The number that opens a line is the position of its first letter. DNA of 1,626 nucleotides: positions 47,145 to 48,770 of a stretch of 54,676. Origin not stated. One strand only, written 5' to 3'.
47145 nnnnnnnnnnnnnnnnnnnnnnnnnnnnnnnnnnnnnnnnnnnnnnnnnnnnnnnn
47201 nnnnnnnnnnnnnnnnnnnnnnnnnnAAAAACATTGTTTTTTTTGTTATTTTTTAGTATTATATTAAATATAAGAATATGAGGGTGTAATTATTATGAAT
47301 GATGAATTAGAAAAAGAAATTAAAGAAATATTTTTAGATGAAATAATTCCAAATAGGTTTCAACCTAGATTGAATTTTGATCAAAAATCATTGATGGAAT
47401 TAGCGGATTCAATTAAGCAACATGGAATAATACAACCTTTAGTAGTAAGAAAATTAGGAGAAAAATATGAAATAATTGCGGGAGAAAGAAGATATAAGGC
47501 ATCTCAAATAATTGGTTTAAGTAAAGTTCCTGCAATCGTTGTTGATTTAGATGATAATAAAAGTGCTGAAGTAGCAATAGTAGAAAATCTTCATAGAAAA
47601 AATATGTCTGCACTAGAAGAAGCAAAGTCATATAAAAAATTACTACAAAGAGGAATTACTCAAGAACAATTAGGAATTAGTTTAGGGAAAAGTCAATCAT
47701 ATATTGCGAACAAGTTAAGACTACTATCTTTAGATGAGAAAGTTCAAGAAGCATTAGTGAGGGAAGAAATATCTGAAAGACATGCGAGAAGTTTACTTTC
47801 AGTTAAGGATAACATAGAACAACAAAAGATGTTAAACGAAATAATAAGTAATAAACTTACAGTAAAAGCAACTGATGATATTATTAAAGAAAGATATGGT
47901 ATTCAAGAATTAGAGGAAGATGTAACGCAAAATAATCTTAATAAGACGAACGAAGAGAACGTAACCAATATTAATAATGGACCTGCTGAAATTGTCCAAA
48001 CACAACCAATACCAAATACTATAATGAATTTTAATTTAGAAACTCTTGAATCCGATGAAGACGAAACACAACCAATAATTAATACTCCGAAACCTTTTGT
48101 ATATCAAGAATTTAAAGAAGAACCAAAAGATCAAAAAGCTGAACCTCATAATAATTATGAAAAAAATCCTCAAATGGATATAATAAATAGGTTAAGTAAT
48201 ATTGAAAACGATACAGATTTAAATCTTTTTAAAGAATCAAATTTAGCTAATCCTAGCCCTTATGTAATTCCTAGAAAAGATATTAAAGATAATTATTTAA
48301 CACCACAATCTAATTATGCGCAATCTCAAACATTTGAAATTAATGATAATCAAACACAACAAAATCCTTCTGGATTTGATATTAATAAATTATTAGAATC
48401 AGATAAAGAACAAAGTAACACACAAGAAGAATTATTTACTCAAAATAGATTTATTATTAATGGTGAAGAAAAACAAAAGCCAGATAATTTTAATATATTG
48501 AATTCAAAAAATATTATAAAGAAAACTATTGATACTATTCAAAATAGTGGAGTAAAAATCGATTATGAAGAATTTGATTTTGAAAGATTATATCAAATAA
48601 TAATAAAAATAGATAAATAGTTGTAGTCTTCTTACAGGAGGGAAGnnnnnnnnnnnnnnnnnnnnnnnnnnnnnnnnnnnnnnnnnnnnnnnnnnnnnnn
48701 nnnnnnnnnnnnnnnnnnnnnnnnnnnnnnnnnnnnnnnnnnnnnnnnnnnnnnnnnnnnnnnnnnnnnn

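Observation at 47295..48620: Atypical Noc: no N-terminal membrane helix, a roughly 190-aa low-complexity insert, and mixed specificity residues; no soj-spo0J follows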

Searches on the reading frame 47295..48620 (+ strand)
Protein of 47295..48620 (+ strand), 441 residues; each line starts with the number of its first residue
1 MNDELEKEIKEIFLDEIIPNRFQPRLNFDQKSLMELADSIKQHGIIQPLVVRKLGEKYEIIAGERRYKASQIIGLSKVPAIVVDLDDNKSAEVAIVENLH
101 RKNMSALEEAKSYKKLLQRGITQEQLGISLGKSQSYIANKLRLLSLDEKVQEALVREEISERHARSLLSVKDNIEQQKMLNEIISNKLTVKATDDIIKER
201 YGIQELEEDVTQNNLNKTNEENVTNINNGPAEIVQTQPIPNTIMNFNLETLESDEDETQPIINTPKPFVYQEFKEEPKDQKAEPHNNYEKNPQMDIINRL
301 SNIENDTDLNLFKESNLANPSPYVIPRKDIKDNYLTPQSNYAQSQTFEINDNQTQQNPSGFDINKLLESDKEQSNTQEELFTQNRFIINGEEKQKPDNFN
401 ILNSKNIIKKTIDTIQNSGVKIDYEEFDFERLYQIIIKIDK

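Call 4: search_protein_families(library=pfam, proteins=[window:47295-48620:+], max_evalue=1)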
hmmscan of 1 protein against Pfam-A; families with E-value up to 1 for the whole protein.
window:47295-48620:+ (441 aa): 5 families
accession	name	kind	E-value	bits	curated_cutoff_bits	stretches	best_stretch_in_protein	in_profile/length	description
PF02195.25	ParB_N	-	1.1e-32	112.3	26.3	1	8-100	2-95/95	ParB N-terminal domain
PF17762.8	HTH_ParB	-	5.3e-30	104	22.6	1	103-199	2-99/102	ParB HTH domain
PF08535.16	KorB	-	0.018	15.4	22.3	1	120-161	3-44/89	KorB domain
PF01381.28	HTH_3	-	0.035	14.6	23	1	114-138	3-27/55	Helix-turn-helix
PF19291.4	TREH_N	-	0.077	12.7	23.1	1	21-86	121-187/211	Trehalase-like, N-terminal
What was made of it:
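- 47316..47594 (+): ParB N-terminal (CTP-binding) domain, residues 8-100. GERR (G63-R66) and ENxxR (E97, N98, R101) are intact. PF02195, E = 1e-32 (call 4).
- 47601..47891 (+): HTH DNA-binding domain, residues 103-199. PF17762, E = 5e-30 (call 4).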

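Call 5: search_protein_families(library=ncbifam, proteins=[window:47295-48620:+], max_evalue=1)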
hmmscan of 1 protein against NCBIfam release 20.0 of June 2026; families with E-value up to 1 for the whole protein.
window:47295-48620:+ (441 aa): 7 families
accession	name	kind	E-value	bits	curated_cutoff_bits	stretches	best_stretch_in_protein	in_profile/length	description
TIGR04285.1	nucleoid_noc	exception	9.6e-83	277.4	315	2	8-234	1-226/255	nucleoid occlusion protein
TIGR00180.1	parB_part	domain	7.4e-49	166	58.45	1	6-184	2-186/186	ParB/RepB/Spo0J family partition protein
TIGR03734.1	PRTRC_parB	hypoth_equivalog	3.4e-34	118.3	278.6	1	23-198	7-187/555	PRTRC system ParB family protein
TIGR03454.1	partition_RepB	equivalog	7.6e-17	61.7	201.5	1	8-156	63-210/325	plasmid partitioning protein RepB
NF010406.0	PRK13832.1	subfamily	1.1e-14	53.9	640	1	29-145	25-143/578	plasmid partitioning protein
NF010440.0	PRK13866.1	equivalog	6.9e-07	28.7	522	1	33-125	90-184/336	plasmid partitioning protein RepB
NF053625.1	SerKinSerKArch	equivalog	4.6e-05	22.7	380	1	22-89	24-94/244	ADP-dependent L-serine kinase SerK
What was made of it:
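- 47295..48620 (+): Noc-like ParB-family gene, 441 aa plus a TAG stop. Pfam and NCBIfam hits (calls 4, 5).
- On Noc (nucleoid occlusion protein, TIGR04285): 277.4 bits in two stretches (call 5).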

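Call 9: find_homologous_proteins(query=window:47295-48620:+, max_evalue=1e-10)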
Query window:47295-48620:+ (441 aa): 7999 proteins with E <= 1e-10 among 8000 candidates; the best 120 are listed.
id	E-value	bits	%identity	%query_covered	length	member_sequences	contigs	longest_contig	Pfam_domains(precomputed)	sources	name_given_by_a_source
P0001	1.7e-275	931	100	100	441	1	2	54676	PF17762.9,PF02195.27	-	-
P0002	1.9e-208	711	79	97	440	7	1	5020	PF17762.9,PF02195.27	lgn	-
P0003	3.9e-139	482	58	100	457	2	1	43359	PF17762.9,PF02195.27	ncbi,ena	-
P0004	2.0e-135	470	56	100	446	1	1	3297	PF17762.9,PF02195.27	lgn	-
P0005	3.2e-135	469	53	100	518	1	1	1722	PF17762.9,PF02195.27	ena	-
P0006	2.7e-134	466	55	100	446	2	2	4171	PF17762.9,PF02195.27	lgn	-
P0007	7.3e-133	462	55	100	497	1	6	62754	PF17762.9,PF02195.27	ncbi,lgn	-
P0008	1.0e-132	461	53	100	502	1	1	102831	PF17762.9,PF02195.27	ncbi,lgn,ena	-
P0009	1.6e-132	460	56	100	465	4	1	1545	PF17762.9,PF02195.27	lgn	-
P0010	2.3e-131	457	55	100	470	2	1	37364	PF17762.9,PF02195.27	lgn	-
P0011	6.7e-130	452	57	100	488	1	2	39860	PF17762.9,PF02195.27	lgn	-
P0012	7.4e-128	445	53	100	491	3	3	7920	PF17762.9,PF02195.27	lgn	-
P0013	1.4e-123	431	54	100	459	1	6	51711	PF17762.9,PF02195.27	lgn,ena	-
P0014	2.1e-123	430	54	100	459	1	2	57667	PF17762.9,PF02195.27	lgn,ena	-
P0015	5.7e-122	426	81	46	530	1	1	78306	PF17762.9,PF02195.27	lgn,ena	-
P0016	7.2e-93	330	45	100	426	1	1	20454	PF17762.9,PF02195.27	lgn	-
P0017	4.7e-87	311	72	46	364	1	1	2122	PF17762.9,PF02195.27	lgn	-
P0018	1.9e-86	309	45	100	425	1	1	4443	PF17762.9,PF02195.27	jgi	jgi:ParB/RepB/Spo0J family partition protein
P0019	6.4e-86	307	45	100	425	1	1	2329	PF17762.9,PF02195.27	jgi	jgi:ParB/RepB/Spo0J family partition protein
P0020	7.0e-86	307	70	45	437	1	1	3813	PF17762.9,PF02195.27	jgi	jgi:ParB family chromosome partitioning protein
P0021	3.5e-85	305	42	100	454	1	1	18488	PF17762.9,PF02195.27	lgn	-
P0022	8.2e-84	300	44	100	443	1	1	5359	PF17762.9,PF02195.27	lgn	-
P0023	2.7e-83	298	43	100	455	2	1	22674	PF17762.9,PF02195.27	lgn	-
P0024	9.4e-83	297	68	45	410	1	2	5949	PF17762.9,PF02195.27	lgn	-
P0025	9.4e-83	297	43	100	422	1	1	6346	PF17762.9,PF02195.27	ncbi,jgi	ncbi:MAG: ParB/RepB/Spo0J family partition protein [Bacilli bacterium]|jgi:ParB family chromosome pa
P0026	3.4e-82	295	43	100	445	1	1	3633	PF17762.9,PF02195.27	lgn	-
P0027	3.7e-82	295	44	100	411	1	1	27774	PF17762.9,PF02195.27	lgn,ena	-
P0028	8.8e-82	293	-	-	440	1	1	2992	PF17762.9,PF02195.27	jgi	jgi:ParB family chromosome partitioning protein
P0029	1.4e-81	293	43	99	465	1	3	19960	PF17762.9,PF02195.27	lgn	-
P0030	1.4e-81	293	43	99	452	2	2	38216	PF17762.9,PF02195.27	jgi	jgi:ParB family chromosome partitioning protein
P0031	2.5e-81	292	64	48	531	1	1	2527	PF17762.9,PF02195.27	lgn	-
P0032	2.8e-81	292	45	96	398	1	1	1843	PF17762.9,PF02195.27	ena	-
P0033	2.9e-81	292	54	61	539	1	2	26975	PF17762.9,PF02195.27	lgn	-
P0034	8.6e-81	290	42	99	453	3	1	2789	PF17762.9,PF02195.27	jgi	jgi:ParB family chromosome partitioning protein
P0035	1.6e-80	289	43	100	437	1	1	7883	PF17762.9,PF02195.27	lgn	-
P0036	1.7e-80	289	43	100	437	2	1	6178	PF17762.9,PF02195.27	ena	-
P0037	1.7e-80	289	67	46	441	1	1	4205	PF17762.9,PF02195.27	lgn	-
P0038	2.1e-80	289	44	99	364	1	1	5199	PF17762.9,PF02195.27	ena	-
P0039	2.3e-80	289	44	100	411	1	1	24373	PF17762.9,PF02195.27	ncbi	-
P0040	4.9e-80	288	60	51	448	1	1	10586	PF17762.9,PF02195.27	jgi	jgi:ParB family transcriptional regulator, chromosome partitioning protein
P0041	5.3e-80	288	43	100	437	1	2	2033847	PF17762.9,PF02195.27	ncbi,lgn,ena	-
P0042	5.6e-80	287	43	100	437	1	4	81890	PF17762.9,PF02195.27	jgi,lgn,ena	jgi:ParB family chromosome partitioning protein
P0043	5.7e-80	287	-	-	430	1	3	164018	PF17762.9,PF02195.27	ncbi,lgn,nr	ncbi:MAG: ParB/RepB/Spo0J family partition protein [Bacilli bacterium]|nr:ParB/RepB/Spo0J family par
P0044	6.0e-80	287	43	100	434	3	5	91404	PF17762.9,PF02195.27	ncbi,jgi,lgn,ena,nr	ncbi:MAG TPA: ParB/RepB/Spo0J family partition protein [Mollicutes bacterium]|nr:ParB/RepB/Spo0J fam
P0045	6.6e-80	287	43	100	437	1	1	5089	PF17762.9,PF02195.27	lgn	-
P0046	1.3e-79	286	70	44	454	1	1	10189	PF17762.9,PF02195.27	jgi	jgi:ParB family chromosome partitioning protein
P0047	1.3e-79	286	54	60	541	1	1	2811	PF17762.9,PF02195.27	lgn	-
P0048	1.4e-79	286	70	45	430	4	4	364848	PF17762.9,PF02195.27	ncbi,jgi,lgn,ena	-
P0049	1.8e-79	286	61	50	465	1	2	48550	PF17762.9,PF02195.27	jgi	jgi:ParB family chromosome partitioning protein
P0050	1.9e-79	286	42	100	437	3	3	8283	PF17762.9,PF02195.27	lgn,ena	-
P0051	2.0e-79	286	42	100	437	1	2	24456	PF17762.9,PF02195.27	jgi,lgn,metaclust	metaclust:\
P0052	2.9e-79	285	67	45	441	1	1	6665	PF17762.9,PF02195.27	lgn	-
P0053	3.2e-79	285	64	46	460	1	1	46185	PF17762.9,PF02195.27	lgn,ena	-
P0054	3.6e-79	285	42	100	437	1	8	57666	PF17762.9,PF02195.27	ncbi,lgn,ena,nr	ncbi:MAG TPA: ParB/RepB/Spo0J family partition protein [Mollicutes bacterium]|nr:ParB/RepB/Spo0J fam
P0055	5.0e-79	284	42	100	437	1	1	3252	PF17762.9,PF02195.27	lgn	-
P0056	8.4e-79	284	66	45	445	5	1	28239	PF17762.9,PF02195.27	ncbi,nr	ncbi:MAG: ParB/RepB/Spo0J family partition protein [Bacilli bacterium]|nr:ParB/RepB/Spo0J family par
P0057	1.8e-78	283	69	44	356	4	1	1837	PF17762.9,PF02195.27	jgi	jgi:ParB family chromosome partitioning protein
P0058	2.0e-78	282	65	46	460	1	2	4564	PF17762.9,PF02195.27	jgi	jgi:ParB family chromosome partitioning protein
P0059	3.4e-78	282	68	45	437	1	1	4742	PF17762.9,PF02195.27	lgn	-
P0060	3.5e-78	282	41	100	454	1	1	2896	PF17762.9,PF02195.27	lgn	-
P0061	4.1e-78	281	68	45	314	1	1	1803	PF17762.9,PF02195.27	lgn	-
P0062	5.2e-78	281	56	61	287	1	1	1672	PF17762.9,PF02195.27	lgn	-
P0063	6.7e-78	281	54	63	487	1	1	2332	PF17762.9,PF02195.27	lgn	-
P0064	1.5e-77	279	67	45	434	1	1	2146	PF17762.9,PF02195.27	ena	-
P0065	1.6e-77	279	54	61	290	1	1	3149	PF17762.9,PF02195.27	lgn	-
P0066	1.7e-77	279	67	44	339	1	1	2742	PF17762.9,PF02195.27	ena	-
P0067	1.8e-77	279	64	46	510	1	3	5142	PF17762.9,PF02195.27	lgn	-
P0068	2.4e-77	279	62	50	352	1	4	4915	PF17762.9,PF02195.27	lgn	-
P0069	3.3e-77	278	62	50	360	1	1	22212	PF17762.9,PF02195.27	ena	-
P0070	4.1e-77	278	61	52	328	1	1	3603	PF17762.9,PF02195.27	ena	-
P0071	4.3e-77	278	62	50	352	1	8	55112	PF17762.9,PF02195.27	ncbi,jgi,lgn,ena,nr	ncbi:MAG: ParB/RepB/Spo0J family partition protein [Bacilli bacterium]|nr:ParB/RepB/Spo0J family par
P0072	4.3e-77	278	54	61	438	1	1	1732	PF17762.9,PF02195.27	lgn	-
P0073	4.5e-77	278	56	56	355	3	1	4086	PF17762.9,PF02195.27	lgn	-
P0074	5.3e-77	278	51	69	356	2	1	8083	PF17762.9,PF02195.27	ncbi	-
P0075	5.5e-77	278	62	50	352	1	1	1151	PF17762.9,PF02195.27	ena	-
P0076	5.8e-77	278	42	100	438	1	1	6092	PF17762.9,PF02195.27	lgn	-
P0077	6.8e-77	277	65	44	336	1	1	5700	PF17762.9,PF02195.27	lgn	-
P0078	7.5e-77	277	52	62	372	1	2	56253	PF17762.9,PF02195.27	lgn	-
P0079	1.0e-76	277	61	52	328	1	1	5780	PF17762.9,PF02195.27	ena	-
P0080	1.2e-76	277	65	45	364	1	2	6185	PF17762.9,PF02195.27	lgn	-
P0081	1.4e-76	276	61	50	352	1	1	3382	PF17762.9,PF02195.27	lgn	-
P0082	1.4e-76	276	57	57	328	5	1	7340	PF17762.9,PF02195.27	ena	-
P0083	1.4e-76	276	62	49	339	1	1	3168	PF17762.9,PF02195.27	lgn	-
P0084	1.5e-76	276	62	49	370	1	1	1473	PF17762.9,PF02195.27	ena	-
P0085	1.5e-76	276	61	50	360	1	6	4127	PF17762.9,PF02195.27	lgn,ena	-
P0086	1.5e-76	276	61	51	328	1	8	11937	PF17762.9,PF02195.27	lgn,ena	-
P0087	1.6e-76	276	66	45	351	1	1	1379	PF17762.9,PF02195.27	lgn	-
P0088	1.6e-76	276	60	52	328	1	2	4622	PF17762.9,PF02195.27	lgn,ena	-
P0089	1.7e-76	276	61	51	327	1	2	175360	PF17762.9,PF02195.27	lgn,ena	-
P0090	1.8e-76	276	61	51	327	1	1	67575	PF17762.9,PF02195.27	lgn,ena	-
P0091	1.8e-76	276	61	51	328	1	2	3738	PF17762.9,PF02195.27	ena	-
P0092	1.9e-76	276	61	51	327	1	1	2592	PF17762.9,PF02195.27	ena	-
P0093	1.9e-76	276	-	-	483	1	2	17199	PF17762.9,PF02195.27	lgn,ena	-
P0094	2.1e-76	276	56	58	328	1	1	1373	PF17762.9,PF02195.27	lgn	-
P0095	2.3e-76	276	61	50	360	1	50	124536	PF17762.9,PF02195.27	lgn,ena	-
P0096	2.5e-76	275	61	52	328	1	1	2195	PF17762.9,PF02195.27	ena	-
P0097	2.6e-76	275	61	51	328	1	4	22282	PF17762.9,PF02195.27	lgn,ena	-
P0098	2.6e-76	275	61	51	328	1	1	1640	PF17762.9,PF02195.27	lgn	-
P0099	2.6e-76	275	61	51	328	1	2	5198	PF17762.9,PF02195.27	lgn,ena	-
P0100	2.6e-76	275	61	51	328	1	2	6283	PF17762.9,PF02195.27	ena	-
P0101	2.7e-76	275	60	52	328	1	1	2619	PF17762.9,PF02195.27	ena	-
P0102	2.7e-76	275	61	51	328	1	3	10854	PF17762.9,PF02195.27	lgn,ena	-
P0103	2.8e-76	275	54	61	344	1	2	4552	PF17762.9,PF02195.27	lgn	-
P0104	3.3e-76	275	61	51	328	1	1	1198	PF17762.9,PF02195.27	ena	-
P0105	3.3e-76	275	61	51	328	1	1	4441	PF17762.9,PF02195.27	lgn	-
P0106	3.5e-76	275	61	51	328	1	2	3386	PF17762.9,PF02195.27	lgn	-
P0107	3.5e-76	275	61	50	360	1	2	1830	PF17762.9,PF02195.27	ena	-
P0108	3.5e-76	275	61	50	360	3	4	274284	PF17762.9,PF02195.27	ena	-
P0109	3.6e-76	275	53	62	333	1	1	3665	PF17762.9,PF02195.27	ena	-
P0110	3.7e-76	275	61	51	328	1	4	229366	PF17762.9,PF02195.27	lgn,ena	-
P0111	3.7e-76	275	61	50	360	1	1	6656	PF17762.9,PF02195.27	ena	-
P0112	3.8e-76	275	61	51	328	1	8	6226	PF17762.9,PF02195.27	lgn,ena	-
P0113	3.8e-76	275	60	52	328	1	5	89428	PF17762.9,PF02195.27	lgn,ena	-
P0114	4.1e-76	275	67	44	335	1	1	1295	PF17762.9,PF02195.27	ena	-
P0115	4.1e-76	275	61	51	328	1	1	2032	PF17762.9,PF02195.27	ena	-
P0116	4.4e-76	275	40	100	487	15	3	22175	PF17762.9,PF02195.27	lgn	-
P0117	4.6e-76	275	61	50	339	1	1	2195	PF17762.9,PF02195.27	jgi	jgi:ParB family chromosome partitioning protein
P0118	4.6e-76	275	62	49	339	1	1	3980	PF17762.9,PF02195.27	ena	-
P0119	4.6e-76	275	68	45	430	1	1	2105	PF17762.9,PF02195.27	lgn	-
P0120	4.7e-76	275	61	52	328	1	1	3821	PF17762.9,PF02195.27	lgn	-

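Call 14: find_encoding_contigs(protein=P0001, flank=10000, max_places=4)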
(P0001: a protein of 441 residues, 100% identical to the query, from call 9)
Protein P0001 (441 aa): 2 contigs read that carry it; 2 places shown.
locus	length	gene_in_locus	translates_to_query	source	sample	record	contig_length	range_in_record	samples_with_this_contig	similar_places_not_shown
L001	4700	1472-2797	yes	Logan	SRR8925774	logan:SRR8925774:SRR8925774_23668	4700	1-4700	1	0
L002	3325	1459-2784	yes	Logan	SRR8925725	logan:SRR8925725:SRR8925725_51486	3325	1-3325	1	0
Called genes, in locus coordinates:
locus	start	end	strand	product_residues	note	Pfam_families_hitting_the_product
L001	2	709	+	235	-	?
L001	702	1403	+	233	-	PF13847:Methyltransf_31 (faint), PF02527:GidB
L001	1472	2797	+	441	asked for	PF02195:ParB_N, PF17762:HTH_ParB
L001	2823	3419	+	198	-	PF07963:N_methyl (weak), PF16403:Bact_surface_Ig-like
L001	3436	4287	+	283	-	PF16403:Bact_surface_Ig-like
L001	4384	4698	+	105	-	?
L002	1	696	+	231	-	?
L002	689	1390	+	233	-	PF13847:Methyltransf_31 (faint), PF02527:GidB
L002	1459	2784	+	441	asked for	PF02195:ParB_N, PF17762:HTH_ParB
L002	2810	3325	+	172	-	?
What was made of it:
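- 47295..48620 (+): Identical protein in two other assemblies (call 14).
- Checked: Two independent Logan assemblies (SRR8925774, SRR8925725) encode the identical 441-aa protein, so the insert is not an assembly artefact (call 14).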

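Call 20: search_solved_structures(query=window:47295-48620:+, max_evalue=1e-10, show_alignments=4)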
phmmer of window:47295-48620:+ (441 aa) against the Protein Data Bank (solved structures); distinct sequences matched with E-value up to 1e-10: 13.
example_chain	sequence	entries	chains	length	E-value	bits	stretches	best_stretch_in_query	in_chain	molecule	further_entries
7ng0_A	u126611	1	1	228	5.8e-55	190.2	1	7-198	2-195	Nucleoid occlusion protein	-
7nfu_A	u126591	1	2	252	5.9e-55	190.2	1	6-197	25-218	Nucleoid occlusion protein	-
7ol9_A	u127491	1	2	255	2.1e-50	175.2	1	3-197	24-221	Nucleoid occlusion protein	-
1vz0_A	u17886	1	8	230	3.8e-46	161.2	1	14-201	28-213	Chromosome-partitioning protein Spo0J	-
6sdk_A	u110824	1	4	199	1.3e-45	159.4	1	9-199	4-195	Stage 0 sporulation protein J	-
4umk_A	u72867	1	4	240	6.5e-45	157.1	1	8-199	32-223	PROBABLE CHROMOSOME-PARTITIONING PROTEIN PARB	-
7bnk_A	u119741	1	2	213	5.7e-42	147.4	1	14-199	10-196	ParB family protein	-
7bnr_A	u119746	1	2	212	3.3e-41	144.9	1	14-199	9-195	ParB family protein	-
7o0n_A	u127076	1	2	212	3.6e-41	144.8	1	14-199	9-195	ParB family protein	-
6t1f_A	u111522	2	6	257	5e-35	124.6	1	18-198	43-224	Chromosome-partitioning protein ParB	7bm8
6y93_A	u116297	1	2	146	1.1e-23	87.1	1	89-197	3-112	Nucleoid occlusion protein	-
6s6h_A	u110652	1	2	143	5.7e-16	61.8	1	92-198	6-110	Chromosome-partitioning protein ParB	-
8qa8_A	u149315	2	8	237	3e-12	49.5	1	14-155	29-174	Transcriptional repressor protein KorB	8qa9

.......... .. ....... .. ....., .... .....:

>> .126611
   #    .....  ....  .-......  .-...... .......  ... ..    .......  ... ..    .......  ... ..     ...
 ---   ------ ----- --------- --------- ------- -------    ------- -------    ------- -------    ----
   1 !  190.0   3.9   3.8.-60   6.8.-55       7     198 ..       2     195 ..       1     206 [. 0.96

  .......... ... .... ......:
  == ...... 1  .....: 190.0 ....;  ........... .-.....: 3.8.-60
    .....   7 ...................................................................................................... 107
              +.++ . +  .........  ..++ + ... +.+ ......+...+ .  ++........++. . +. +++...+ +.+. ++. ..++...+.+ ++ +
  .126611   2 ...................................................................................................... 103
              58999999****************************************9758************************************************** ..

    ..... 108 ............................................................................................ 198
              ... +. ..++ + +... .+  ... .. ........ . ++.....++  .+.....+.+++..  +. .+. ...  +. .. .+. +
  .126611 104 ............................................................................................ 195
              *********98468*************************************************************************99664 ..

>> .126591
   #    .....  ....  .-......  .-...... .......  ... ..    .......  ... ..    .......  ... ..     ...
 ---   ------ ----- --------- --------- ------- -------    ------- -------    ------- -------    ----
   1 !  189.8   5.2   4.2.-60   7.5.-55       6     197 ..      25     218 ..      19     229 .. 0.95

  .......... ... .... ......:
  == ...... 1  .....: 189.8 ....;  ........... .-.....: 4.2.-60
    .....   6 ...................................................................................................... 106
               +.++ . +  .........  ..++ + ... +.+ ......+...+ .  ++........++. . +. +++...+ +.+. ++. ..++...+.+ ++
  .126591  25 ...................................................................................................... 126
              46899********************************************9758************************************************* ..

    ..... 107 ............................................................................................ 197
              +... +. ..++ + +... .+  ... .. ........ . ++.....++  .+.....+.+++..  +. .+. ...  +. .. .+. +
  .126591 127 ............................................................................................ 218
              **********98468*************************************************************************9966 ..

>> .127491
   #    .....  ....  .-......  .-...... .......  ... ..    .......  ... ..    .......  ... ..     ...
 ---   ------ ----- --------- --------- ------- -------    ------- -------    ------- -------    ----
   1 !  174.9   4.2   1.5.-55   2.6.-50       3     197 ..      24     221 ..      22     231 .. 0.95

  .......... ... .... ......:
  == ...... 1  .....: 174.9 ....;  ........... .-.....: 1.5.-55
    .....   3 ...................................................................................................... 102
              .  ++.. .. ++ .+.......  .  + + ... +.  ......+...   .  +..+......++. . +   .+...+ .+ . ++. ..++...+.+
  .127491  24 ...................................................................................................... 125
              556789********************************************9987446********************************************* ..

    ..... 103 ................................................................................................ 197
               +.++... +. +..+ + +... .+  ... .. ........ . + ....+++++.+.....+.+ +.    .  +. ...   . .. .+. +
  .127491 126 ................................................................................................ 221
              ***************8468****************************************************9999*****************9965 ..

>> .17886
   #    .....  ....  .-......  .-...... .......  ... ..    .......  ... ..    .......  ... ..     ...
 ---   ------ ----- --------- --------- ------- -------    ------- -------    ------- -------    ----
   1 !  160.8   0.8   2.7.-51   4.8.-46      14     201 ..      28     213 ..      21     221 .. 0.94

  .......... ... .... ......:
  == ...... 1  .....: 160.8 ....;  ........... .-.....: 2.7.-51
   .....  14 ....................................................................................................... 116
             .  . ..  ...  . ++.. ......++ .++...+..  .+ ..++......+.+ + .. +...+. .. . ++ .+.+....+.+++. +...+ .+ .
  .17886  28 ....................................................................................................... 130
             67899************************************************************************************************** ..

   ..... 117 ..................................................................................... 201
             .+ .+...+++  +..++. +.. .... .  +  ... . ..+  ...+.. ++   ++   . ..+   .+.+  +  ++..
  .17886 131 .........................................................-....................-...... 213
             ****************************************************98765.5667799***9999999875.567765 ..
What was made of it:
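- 47694..47780 (+): Specificity residues Q134 (47694-96), K140 (47712-14), S145 (47727-29) and R162 (47778-80). Alignment to G. thermoleovorans and B. subtilis Noc (call 20).
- On Noc (nucleoid occlusion protein, TIGR04285): They align to Noc R88/R89 and E120/N121 (call 20). Q134, K140 and R162 by alignment (call 20). The protein starts at the equivalent of B. subtilis Noc residue 22-24 (call 20).
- On Chromosomal ParB/Spo0J: This protein has Q134 and R162 (call 20).
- The best sequence matches in the PDB are Noc (190 and 175 bits), ahead of ParB proteins (161 bits or less) (call 20). The residues are Q/K/S/R (call 20). Position 184 is not lysine (call 20).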
